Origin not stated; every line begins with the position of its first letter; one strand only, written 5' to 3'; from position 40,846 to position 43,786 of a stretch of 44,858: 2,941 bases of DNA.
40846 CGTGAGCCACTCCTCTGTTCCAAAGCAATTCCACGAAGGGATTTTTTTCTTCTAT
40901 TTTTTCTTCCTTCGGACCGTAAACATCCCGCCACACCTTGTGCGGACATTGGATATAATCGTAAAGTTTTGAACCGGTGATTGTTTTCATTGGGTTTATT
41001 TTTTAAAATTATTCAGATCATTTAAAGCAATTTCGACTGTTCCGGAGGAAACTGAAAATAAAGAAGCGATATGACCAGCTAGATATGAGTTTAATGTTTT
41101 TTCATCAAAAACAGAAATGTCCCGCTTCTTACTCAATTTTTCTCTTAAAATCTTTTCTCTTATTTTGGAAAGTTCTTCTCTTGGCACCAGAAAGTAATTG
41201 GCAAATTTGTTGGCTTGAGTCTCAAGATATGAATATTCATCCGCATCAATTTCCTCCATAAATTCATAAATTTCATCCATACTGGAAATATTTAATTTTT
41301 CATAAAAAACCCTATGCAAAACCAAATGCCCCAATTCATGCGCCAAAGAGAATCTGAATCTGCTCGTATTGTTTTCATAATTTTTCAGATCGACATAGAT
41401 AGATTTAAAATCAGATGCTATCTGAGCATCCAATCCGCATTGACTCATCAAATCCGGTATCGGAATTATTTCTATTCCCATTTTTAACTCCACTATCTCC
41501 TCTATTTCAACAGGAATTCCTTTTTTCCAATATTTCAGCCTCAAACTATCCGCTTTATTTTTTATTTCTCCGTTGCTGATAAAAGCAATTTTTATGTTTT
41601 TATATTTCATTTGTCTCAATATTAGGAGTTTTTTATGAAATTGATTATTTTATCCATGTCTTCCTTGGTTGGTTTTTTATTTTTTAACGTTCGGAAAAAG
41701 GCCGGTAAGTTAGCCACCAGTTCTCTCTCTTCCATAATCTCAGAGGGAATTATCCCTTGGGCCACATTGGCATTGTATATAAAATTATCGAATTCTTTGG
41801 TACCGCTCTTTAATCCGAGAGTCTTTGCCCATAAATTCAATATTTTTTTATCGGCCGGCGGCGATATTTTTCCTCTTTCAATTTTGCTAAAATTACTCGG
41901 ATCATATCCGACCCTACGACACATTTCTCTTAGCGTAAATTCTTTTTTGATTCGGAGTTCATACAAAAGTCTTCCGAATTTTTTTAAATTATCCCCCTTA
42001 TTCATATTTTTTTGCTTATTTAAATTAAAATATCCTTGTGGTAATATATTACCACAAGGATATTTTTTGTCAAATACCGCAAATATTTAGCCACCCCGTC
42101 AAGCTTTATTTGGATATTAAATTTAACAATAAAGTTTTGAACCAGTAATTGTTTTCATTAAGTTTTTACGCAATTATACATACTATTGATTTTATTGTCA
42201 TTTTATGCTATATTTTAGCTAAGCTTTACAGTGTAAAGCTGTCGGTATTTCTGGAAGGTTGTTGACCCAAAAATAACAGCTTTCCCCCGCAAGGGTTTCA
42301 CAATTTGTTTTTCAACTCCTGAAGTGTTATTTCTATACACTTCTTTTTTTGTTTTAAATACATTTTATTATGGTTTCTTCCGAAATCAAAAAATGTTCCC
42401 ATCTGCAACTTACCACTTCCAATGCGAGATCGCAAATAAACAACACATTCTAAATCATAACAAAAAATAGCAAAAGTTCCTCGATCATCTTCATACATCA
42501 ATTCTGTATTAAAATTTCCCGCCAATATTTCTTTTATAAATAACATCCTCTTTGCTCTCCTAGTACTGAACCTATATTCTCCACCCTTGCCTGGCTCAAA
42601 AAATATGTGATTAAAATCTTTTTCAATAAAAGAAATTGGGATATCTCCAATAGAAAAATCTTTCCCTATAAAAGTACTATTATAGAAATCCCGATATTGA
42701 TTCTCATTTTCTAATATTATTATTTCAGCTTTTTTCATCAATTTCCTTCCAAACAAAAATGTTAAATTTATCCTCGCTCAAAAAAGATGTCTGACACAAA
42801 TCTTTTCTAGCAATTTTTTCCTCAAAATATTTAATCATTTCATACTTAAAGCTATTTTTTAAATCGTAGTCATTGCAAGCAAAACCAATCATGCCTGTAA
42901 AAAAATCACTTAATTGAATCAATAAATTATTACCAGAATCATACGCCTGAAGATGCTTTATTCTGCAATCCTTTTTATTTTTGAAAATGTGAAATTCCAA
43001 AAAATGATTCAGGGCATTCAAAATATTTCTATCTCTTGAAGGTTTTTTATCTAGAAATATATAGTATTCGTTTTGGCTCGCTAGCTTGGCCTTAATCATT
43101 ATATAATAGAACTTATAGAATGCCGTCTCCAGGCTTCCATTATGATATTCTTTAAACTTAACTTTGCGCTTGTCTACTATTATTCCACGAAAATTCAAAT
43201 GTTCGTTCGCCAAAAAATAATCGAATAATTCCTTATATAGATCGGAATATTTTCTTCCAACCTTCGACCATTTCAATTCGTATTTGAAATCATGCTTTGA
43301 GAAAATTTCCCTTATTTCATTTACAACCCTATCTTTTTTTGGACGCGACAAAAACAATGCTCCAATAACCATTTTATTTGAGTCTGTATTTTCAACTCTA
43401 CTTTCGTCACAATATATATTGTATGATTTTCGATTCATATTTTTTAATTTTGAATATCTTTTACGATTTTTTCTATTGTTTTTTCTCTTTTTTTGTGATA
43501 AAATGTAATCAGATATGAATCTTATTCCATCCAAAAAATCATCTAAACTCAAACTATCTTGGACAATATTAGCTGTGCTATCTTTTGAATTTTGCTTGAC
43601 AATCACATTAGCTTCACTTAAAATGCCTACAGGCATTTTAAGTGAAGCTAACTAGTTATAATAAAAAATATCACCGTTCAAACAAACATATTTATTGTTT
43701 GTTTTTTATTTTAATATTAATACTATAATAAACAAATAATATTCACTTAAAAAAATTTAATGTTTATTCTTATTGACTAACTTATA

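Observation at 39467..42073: XRE repressor / ImmA-IrrE protease / RecB-like nuclease operon with a 40-bp perfect palindromic operator: candidate protease-gated nuclease switch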

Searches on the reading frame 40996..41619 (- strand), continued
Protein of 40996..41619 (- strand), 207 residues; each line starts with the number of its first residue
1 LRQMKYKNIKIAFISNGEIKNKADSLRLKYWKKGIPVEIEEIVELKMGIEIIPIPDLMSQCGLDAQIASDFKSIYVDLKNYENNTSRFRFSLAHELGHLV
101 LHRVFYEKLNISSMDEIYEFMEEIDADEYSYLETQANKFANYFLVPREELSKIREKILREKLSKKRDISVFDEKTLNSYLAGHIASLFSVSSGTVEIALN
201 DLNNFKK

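Call 36: find_encoding_contigs(protein=P0152, flank=5000, max_places=2)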
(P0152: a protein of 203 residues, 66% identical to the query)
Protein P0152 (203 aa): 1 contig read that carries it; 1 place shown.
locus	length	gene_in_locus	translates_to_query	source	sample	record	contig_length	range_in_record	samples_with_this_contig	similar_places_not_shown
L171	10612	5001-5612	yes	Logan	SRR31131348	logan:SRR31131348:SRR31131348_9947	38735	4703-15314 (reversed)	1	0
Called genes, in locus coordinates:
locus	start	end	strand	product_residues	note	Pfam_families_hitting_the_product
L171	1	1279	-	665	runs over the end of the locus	PF17764:PriA_3primeBD, PF00270:DEAD, PF04851:ResIII, PF00271:Helicase_C (weak), PF18074:PriA_C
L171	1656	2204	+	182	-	PF02834:LigT_PEase, PF13563:2_5_RNA_ligase2 (weak)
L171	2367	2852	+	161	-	PF00886:Ribosomal_S16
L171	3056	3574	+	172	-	PF00466:Ribosomal_L10, PF27436:RL10_C (weak)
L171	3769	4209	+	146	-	PF16320:Ribosomal_L12_N, PF00542:Ribosomal_L12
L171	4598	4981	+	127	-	PF12844:HTH_19 (weak), PF13560:HTH_31 (weak)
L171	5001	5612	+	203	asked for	PF06114:Peptidase_M78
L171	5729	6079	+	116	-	-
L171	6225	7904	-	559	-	PF05496:RuvB_N (faint), PF13177:DNA_pol3_delta2, PF13401:AAA_22, PF00004:AAA, PF07724:AAA_2 (faint), PF07728:AAA_5 (faint), PF22608:DNAX_ATPase_lid, PF12169:DNA_pol3_gamma3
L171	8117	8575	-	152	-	PF04138:GtrA_DPMS_TM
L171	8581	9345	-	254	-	-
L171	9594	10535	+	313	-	-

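Call 49: find_related_loci(query=A2, collection=viral_contigs, flank=5000)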
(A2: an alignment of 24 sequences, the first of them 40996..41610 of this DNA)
Query A2 (204 aa) in viral_contigs; peptide patterns used: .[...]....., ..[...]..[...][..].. (x = any residue, [..] = any of these).
600 stretches matched a pattern (row limit reached: there are more); 353 encode a relative of the query (tblastn E <= 1e-3); the best 80 are kept; 80 distinct loci.
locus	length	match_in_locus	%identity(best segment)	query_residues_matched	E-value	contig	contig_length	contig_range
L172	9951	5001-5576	39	7-192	6e-32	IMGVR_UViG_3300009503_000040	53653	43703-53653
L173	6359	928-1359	38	5-147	1e-29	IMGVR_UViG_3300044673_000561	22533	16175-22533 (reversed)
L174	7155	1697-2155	41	5-155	4e-28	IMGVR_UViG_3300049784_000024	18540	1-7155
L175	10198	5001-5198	42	81-151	2e-11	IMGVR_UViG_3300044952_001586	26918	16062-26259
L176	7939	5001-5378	34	11-148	6e-11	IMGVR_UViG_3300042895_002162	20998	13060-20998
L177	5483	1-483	29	1-166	8e-11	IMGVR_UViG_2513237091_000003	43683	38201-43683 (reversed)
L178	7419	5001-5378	34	11-148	6e-11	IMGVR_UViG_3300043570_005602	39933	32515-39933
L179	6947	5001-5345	34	12-145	1e-10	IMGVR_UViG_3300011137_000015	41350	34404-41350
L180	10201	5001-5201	41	77-151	2e-10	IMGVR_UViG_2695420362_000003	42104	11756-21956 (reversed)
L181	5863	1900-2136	36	65-149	2e-10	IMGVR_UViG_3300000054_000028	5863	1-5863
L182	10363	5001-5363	34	33-144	3e-10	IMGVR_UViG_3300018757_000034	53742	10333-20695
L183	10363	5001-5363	34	33-144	3e-10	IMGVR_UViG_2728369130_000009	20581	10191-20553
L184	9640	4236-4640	30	11-159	3e-10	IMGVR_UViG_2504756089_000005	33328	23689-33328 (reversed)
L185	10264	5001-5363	34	33-144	3e-10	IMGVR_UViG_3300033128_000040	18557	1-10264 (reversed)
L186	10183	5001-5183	39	72-148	5e-10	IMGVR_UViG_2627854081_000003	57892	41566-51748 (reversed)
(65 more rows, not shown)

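Call 52: search_protein_families(library=pfam, proteins=[L169:5623-5913:+, L169:3902-4498:+, L086:5617-6219:+, L086:6219-7382:+, L171:5729-6076:+, L169:7448-8074:+, L081:3662-4450:+, L170:3634-4440:+, L169:8116-8418:+], max_evalue=0.01)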
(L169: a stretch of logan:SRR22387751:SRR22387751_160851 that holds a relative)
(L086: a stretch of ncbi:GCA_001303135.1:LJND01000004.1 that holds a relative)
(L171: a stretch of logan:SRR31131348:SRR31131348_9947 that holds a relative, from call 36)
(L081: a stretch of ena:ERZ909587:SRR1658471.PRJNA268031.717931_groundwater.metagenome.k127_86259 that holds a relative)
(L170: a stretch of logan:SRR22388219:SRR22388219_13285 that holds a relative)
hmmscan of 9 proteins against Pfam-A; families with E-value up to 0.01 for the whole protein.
L169:5623-5913:+ (97 aa): 0 families

L169:3902-4498:+ (199 aa): 0 families

L086:5617-6219:+ (201 aa): 1 family
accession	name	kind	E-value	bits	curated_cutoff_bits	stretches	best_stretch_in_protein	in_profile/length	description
PF23778.1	Phage_holin_2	-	0.0079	16.9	32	0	19-72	3-57/92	Putative phage holin family 2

L086:6219-7382:+ (388 aa): 1 family
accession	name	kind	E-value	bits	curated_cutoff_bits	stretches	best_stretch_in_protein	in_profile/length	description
PF10342.15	Kre9_KNH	-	0.00031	21.9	24.6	1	47-128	2-90/94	Kre9/KNH-like N-terminal Ig-like domain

L171:5729-6076:+ (116 aa): 0 families

L169:7448-8074:+ (209 aa): 0 families

L081:3662-4450:+ (263 aa): 0 families

L170:3634-4440:+ (269 aa): 2 families
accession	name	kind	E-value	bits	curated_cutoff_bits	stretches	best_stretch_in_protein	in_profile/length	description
PF18928.5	DUF5677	-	1.4e-06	29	27.1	1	62-154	3-103/166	Family of unknown function (DUF5677)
PF06419.17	COG6_N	-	0.0076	16.8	27.4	0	136-162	12-38/114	Conserved oligomeric complex COG6, N-terminal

L169:8116-8418:+ (101 aa): 0 families

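Call 62: predict_structure(alignment_id=A2)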
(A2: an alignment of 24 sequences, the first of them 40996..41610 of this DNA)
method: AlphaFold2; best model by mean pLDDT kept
length: 204 residues; sequences in the alignment: 24
mean_pLDDT: 89.7   pTM: 0.88
mean pLDDT of the five models: 89.7, 87.7, 87.1, 87.0, 86.8
residues with pLDDT >= 90: 126; 70-90: 74; 50-70: 3; < 50: 1
segments of 3 or more residues with pLDDT < 50: none
pLDDT, mean of each block of 10 residues (from residue 1): 82 96 96 94 93 85 86 90 90 95 83 82 92 97 96 89 81 94 96 93 55
secondary structure, 60 per line:
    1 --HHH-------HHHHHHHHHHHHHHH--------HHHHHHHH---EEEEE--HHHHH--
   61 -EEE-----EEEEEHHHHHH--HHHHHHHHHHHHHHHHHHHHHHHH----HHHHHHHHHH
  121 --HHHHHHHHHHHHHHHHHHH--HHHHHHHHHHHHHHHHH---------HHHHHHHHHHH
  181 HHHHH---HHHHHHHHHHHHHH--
elements in order: H13-27 H36-43 E47-51 H54-58 E62-64 E70-74 H75-80 H83-106 H111-120 H123-141 H144-160 H170-185 H189-202

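Call 65: fold_search(model_id=the predicted structure, library=pdb)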
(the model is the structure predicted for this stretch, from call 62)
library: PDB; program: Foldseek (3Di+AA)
matches with E <= 10: 109; with E <= 0.001: 4
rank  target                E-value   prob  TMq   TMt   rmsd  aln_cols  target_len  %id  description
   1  7t5t                  9.6e-05  1.00  0.46  0.36   8.5       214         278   17  Structure of Thauera sp. K11 CapP (released 2022-09-14)
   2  3dti                  3.3e-04  1.00  0.54  0.46   6.4       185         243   18  Crystal structure of the IRRE protein, a central regulator of DNA damage repair in deinococcaceae (released 2009-02-10)
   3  8sln_A                8.0e-04  1.00  0.51  0.44   7.2       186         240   17  Crystal structure of Deinococcus geothermalis PprI complexed with ssDNA (released 2024-03-13)
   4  6cyy_A                8.0e-04  1.00  0.51  0.34   6.9       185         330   16  Mycobacterium tuberculosis transcriptional regulator (released 2019-04-17)
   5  6cz6_A                1.1e-03  1.00  0.51  0.34   6.8       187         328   16  Mycobacterium tuberculosis transcriptional regulator (released 2019-04-17)
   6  6cyj_A                1.5e-03  1.00  0.53  0.35   6.4       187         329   15  Mycobacterium tuberculosis transcriptional regulator (released 2019-04-17)
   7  6cz6_D                1.9e-03  1.00  0.51  0.34   6.8       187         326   16  Mycobacterium tuberculosis transcriptional regulator (released 2019-04-17)
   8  6cz6_C                2.2e-03  1.00  0.51  0.34   6.9       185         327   16  Mycobacterium tuberculosis transcriptional regulator (released 2019-04-17)
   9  6d2s                  2.4e-03  1.00  0.51  0.39   6.7       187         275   16  Mycobacterium tuberculosis transcriptional regulator (released 2019-04-17)
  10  8slm                  4.2e-03  1.00  0.48  0.41   7.5       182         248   16  Crystal structure of Deinococcus geothermalis PprI (released 2024-03-13)
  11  4qhi_A                3.0e-02  0.95  0.24  0.40  10.6       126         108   19  Crystal structure of Methanocaldococcus jannaschii selecase mutant R36W (released 2014-07-16)
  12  4qhg                  4.9e-02  0.94  0.23  0.40   9.6       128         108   25  Crystal structure of Methanocaldococcus jannaschii dimeric selecase (released 2014-07-16)
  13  4qhi_C                5.2e-02  0.93  0.25  0.44   9.9       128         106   23  Crystal structure of Methanocaldococcus jannaschii selecase mutant R36W (released 2014-07-16)
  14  4jiu                  8.7e-02  0.85  0.21  0.37   9.9       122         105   15  Crystal structure of the metallopeptidase zymogen of Pyrococcus abyssi abylysin (released 2013-06-12)
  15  4qhf                  1.1e-01  0.80  0.23  0.40  11.6       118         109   16  Crystal structure of Methanocaldococcus jannaschii monomeric selecase (released 2014-07-16)
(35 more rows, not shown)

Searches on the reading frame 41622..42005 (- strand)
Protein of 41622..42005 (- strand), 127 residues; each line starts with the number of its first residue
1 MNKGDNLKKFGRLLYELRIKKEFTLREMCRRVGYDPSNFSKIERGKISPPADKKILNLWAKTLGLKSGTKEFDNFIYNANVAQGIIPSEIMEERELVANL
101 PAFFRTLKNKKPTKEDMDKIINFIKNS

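Call 3: search_protein_families(library=pfam, proteins=[window:41622-42005:-], max_evalue=0.01)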
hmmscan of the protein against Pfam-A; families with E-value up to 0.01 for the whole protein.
window:41622-42005:- (127 aa): 4 families
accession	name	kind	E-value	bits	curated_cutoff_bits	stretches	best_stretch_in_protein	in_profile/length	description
PF13560.12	HTH_31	-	7.2e-08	33.1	27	1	10-51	2-44/64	Helix-turn-helix domain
PF12844.13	HTH_19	-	4.8e-07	30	30.2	1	11-65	1-53/64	Helix-turn-helix domain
PF01381.28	HTH_3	-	0.00015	22.1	23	1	14-52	1-39/55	Helix-turn-helix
PF13443.12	HTH_26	-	0.0023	18.6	22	1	16-48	4-36/63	Cro/C1-type HTH DNA-binding domain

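Call 6: search_protein_families(library=ncbifam, proteins=[window:41622-42005:-], max_evalue=0.01)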
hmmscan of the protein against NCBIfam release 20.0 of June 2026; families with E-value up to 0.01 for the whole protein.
window:41622-42005:- (127 aa): 1 family
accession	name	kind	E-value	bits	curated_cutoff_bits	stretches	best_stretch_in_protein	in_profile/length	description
TIGR03830.1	CxxCG_CxxCG_HTH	subfamily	0.0046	16.8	61.8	1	14-58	70-115/127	type II TA system antitoxin MqsA family protein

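Call 7: search_protein_families(library=padloc, proteins=[window:41622-42005:-], max_evalue=0.01)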
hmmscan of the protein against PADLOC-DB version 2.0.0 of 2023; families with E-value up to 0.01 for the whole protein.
window:41622-42005:- (127 aa): 3 families
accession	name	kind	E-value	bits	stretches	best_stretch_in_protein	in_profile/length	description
PDLC04142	capH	-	2.6e-06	26.4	1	8-125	5-96/103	capH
PDLC02926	HTH_VI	-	3.3e-05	22.1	1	10-64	2-54/92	-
PDLC03954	RmrA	-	0.0063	13.5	1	1-53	1-54/380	-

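Call 76: search_solved_structures(query=window:41622-42005:-, max_evalue=1)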
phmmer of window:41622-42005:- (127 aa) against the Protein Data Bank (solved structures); distinct sequences matched with E-value up to 1: 12.
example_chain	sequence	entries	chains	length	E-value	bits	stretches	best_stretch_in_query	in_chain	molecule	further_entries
9sf2_A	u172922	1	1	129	0.0052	20.3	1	11-62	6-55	Transcriptional regulator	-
8tac_A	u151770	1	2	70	0.17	15.4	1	7-67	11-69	DBP48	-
2b5a_A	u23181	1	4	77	0.5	13.9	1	6-46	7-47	C.BclI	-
7n10_B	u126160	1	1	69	0.51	13.9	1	6-56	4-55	ComR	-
27jq_A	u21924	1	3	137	0.52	13.8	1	46-111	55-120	Retroviral-like aspartic protease 1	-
3kxa_A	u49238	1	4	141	0.57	13.7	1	7-64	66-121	Putative uncharacterized protein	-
27jo_A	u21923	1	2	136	0.59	13.7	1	46-111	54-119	Retroviral-like aspartic protease 1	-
27ik_A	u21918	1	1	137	0.6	13.7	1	46-111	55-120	Retroviral-like aspartic protease 1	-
27iq_A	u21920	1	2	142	0.6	13.6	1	46-111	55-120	Retroviral-like aspartic protease 1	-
27jk_A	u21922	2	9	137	0.61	13.6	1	46-111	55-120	Retroviral-like aspartic protease 1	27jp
27iv_B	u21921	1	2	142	0.62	13.6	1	46-111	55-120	Retroviral-like aspartic protease 1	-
7n1n_B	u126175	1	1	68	0.75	13.3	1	7-56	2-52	ComR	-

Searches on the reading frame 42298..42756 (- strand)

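Call 3: search_protein_families(library=pfam, proteins=[window:42298-42756:-], max_evalue=0.01)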
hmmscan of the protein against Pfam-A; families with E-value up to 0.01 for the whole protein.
window:42298-42756:- (152 aa): 0 families

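Call 6: search_protein_families(library=ncbifam, proteins=[window:42298-42756:-], max_evalue=0.01)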
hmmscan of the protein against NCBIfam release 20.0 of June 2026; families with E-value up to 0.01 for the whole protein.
window:42298-42756:- (152 aa): 0 families

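Call 7: search_protein_families(library=padloc, proteins=[window:42298-42756:-], max_evalue=0.01)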
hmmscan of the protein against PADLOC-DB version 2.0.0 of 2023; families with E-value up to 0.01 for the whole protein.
window:42298-42756:- (152 aa): 2 families
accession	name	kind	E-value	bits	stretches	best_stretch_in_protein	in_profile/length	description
PDLC04359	PDC-M04B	-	6.4e-12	43.9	1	7-80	1-77/151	-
PDLC04363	PDC-M04B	-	0.0037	15.3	1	40-90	49-105/171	-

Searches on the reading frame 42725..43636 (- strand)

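Call 3: search_protein_families(library=pfam, proteins=[window:42725-43636:-], max_evalue=0.01)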
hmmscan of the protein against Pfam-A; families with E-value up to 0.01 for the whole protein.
window:42725-43636:- (303 aa): 1 family
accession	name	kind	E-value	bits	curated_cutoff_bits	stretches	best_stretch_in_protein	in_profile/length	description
PF12686.12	DUF3800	-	4.6e-09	37.6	21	1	73-252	1-148/149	Protein of unknown function (DUF3800)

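Call 6: search_protein_families(library=ncbifam, proteins=[window:42725-43636:-], max_evalue=0.01)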
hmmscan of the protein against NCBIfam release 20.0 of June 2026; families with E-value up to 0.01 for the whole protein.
window:42725-43636:- (303 aa): 0 families

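Call 7: search_protein_families(library=padloc, proteins=[window:42725-43636:-], max_evalue=0.01)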
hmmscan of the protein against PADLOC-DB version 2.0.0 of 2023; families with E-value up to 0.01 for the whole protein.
window:42725-43636:- (303 aa): 2 families
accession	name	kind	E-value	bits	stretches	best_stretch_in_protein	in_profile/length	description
PDLC04353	PDC-M04A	-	9.9e-57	190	1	67-298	1-228/232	-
PDLC04354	PDC-M04A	-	1.4e-24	85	1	114-294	4-181/190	-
